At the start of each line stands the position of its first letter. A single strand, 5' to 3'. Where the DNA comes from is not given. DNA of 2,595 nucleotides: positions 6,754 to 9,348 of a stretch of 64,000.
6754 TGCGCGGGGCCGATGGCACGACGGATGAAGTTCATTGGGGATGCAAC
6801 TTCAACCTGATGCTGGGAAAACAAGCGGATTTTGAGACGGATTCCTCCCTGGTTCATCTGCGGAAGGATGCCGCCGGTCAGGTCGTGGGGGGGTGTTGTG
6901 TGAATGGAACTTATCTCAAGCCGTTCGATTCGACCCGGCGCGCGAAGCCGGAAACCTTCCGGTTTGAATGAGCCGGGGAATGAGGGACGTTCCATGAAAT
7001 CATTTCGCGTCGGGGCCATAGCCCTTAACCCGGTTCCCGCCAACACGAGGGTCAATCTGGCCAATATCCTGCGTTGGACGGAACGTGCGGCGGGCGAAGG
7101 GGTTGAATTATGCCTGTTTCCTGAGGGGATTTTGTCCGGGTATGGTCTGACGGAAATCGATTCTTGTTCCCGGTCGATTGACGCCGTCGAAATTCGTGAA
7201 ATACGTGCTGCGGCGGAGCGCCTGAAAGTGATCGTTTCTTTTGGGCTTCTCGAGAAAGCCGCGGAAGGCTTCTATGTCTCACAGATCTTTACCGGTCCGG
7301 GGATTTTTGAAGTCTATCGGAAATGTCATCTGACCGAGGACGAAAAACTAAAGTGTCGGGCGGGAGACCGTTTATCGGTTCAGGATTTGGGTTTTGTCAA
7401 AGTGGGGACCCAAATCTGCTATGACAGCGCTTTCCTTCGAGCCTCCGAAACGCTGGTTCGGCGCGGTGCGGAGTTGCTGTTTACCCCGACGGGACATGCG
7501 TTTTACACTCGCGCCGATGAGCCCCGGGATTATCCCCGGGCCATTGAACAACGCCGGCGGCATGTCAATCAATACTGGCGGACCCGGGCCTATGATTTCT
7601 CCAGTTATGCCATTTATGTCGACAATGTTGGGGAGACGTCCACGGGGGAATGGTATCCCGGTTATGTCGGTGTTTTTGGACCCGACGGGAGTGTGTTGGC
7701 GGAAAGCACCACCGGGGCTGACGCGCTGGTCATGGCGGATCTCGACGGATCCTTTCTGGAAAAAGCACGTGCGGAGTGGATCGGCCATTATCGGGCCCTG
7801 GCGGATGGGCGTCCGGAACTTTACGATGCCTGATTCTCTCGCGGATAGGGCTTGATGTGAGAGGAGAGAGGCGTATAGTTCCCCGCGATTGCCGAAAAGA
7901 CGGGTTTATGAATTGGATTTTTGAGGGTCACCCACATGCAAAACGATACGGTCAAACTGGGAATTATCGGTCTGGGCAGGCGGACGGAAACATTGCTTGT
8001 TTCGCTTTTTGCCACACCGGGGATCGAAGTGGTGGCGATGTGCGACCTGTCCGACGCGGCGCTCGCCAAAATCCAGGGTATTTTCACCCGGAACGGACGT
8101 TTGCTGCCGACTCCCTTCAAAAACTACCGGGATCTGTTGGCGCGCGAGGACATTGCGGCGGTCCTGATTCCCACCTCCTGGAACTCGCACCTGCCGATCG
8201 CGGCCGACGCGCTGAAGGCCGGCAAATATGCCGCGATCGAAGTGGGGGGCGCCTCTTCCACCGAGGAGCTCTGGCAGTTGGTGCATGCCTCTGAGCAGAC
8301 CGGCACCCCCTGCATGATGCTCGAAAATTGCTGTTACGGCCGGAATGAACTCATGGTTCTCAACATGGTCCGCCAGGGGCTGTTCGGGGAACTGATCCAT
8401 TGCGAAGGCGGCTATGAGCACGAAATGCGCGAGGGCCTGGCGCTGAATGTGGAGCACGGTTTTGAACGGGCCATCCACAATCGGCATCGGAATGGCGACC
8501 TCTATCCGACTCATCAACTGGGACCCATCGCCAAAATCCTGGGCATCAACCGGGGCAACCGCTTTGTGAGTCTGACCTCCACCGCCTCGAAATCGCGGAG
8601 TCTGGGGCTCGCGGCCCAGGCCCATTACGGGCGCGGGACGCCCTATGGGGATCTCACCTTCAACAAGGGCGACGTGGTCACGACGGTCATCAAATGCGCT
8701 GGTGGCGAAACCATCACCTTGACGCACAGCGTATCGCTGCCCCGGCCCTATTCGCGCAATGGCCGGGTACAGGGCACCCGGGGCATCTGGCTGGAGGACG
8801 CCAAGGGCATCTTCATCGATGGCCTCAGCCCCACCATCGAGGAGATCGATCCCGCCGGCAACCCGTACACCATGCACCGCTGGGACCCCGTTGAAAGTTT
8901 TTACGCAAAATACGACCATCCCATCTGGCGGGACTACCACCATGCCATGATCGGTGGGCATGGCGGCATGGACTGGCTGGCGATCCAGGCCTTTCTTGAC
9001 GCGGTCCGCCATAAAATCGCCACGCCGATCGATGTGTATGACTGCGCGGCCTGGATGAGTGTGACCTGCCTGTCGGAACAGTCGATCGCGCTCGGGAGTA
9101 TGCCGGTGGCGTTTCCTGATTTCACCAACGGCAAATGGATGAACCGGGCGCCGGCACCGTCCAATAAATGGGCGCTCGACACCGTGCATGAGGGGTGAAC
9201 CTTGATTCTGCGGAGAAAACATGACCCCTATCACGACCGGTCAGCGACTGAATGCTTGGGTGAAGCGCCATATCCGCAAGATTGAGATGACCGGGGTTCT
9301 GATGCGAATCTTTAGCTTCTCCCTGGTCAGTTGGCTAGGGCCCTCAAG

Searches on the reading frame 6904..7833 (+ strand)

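Call 60: search_protein_families(library=pfam, proteins=[window:6904-7833:+], max_evalue=0.001)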
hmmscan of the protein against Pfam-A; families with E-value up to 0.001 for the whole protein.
window:6904-7833:+ (309 aa): 1 family
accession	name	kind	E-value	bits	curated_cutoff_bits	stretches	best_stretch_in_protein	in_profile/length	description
PF00795.27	CN_hydrolase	-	7.4e-29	101.3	23.2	1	35-289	1-255/256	Carbon-nitrogen hydrolase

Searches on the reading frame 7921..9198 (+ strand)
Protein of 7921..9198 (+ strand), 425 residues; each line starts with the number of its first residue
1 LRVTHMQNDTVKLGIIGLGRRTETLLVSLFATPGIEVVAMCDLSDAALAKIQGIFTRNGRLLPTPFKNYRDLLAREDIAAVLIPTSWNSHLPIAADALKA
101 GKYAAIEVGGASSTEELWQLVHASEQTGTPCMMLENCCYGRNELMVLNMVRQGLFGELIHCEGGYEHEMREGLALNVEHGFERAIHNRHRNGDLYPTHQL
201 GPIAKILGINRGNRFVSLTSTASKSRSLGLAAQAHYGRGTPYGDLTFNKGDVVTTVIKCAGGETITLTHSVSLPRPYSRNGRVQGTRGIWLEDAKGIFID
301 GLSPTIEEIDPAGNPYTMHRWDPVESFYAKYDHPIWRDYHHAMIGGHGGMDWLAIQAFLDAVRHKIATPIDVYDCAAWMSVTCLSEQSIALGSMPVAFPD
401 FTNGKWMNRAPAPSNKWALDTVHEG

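Call 20: search_protein_families(library=pfam, proteins=[window:7921-9198:+], max_evalue=0.01)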
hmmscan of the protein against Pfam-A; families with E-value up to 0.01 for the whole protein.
window:7921-9198:+ (425 aa): 2 families
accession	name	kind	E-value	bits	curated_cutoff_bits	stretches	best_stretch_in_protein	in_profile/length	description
PF21252.2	Glyco_hydro_109_C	-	6.1e-58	195.7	27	1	144-305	1-180/187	Glycosyl hydrolase 109, C-terminal domain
PF01408.29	GFO_IDH_MocA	-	4.1e-07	31.1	24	1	12-132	2-117/120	Oxidoreductase family, NAD-binding Rossmann fold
